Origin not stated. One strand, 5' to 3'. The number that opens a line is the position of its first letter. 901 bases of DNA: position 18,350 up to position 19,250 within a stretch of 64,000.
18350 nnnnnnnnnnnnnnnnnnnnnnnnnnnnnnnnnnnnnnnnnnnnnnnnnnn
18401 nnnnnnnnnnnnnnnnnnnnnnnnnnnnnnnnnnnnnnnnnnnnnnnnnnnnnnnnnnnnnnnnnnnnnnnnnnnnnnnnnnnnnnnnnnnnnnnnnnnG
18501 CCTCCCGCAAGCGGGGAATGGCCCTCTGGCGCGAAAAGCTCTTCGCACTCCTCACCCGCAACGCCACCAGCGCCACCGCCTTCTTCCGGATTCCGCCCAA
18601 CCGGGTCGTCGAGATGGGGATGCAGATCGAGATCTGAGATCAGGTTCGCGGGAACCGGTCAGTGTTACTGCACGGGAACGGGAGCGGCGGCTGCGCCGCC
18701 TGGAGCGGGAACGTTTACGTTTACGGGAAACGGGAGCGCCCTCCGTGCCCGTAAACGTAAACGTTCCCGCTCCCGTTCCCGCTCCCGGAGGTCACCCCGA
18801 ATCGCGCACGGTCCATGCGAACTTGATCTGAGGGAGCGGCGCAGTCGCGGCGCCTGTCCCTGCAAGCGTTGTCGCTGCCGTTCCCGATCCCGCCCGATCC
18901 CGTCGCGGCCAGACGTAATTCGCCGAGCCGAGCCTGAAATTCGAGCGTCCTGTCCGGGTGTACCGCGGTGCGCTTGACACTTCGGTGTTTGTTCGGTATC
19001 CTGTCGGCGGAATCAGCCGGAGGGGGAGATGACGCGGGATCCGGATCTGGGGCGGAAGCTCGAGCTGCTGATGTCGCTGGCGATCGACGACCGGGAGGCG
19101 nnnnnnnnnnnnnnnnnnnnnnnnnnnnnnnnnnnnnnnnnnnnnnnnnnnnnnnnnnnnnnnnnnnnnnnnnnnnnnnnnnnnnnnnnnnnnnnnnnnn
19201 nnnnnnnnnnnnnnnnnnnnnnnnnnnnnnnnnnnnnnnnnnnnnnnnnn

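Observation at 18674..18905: Palindromic version of the family A element: 26-bp perfect stem built from the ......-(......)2 module, downstream of kup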

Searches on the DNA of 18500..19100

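Call 11: search_rna_families(source=window, start=18500, end=19100, threshold=evalue, max_evalue=5)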
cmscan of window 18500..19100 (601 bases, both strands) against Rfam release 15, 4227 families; matches with E-value up to 5: 17.
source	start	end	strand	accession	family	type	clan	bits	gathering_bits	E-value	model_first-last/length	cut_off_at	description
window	18698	18777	+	RF03558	mir-629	Gene; miRNA;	-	36.8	72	0.00025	1-83/83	no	mir-629 microRNA precursor family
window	18674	18786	-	RF04159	MIR1437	Gene; miRNA;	-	36.3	168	0.00017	1-192/192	no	MIR1437 microRNA precursor family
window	18689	18783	+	RF03944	mir-935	Gene; miRNA;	-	34.9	73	0.0024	1-91/91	no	mir-935 microRNA precursor family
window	18701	18774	-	RF03349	mir-3151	Gene; miRNA;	-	34.1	83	0.00054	1-85/85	no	mir-3151 microRNA precursor family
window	18674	18786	+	RF04159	MIR1437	Gene; miRNA;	-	33.8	168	0.00059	1-192/192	no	MIR1437 microRNA precursor family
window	18704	18771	+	RF03941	mir-3158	Gene; miRNA;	-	31.3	97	0.001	1-81/81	no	mir-3158 microRNA precursor family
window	18671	18788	+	RF04119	MIR1858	Gene; miRNA;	-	31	137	0.0026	1-197/197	no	MIR1858 microRNA precursor family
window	18704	18771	-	RF03941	mir-3158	Gene; miRNA;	-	30.8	97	0.0014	1-81/81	no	mir-3158 microRNA precursor family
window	18698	18776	-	RF04198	MIR8670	Gene; miRNA;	-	29.5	150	0.0015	1-142/142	no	MIR8670 microRNA precursor family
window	18701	18779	-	RF03944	mir-935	Gene; miRNA;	-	26.4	73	0.14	1-91/91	no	mir-935 microRNA precursor family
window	18704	18771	-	RF00978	mir-638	Gene; miRNA;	-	19.9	87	3.6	1-93/93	no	mir-638 microRNA precursor family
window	18700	18777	-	RF03965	mir-8927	Gene; miRNA;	-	18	160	0.55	1-145/145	no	mir-8927 microRNA precursor family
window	18832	18885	-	RF03847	mir-1538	Gene; miRNA;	-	17.8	78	1.1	1-58/58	no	mir-1538 microRNA precursor family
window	18723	18782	+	RF03425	mir-1292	Gene; miRNA;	-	17.5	90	4.1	1-66/66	no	mir-1292 microRNA precursor family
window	18725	18759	+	RF01074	RF_site1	Cis-reg; frameshift_element;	-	16.4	40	2.7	1-40/40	no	Putative RNA-dependent RNA polymerase ribosomal frameshift site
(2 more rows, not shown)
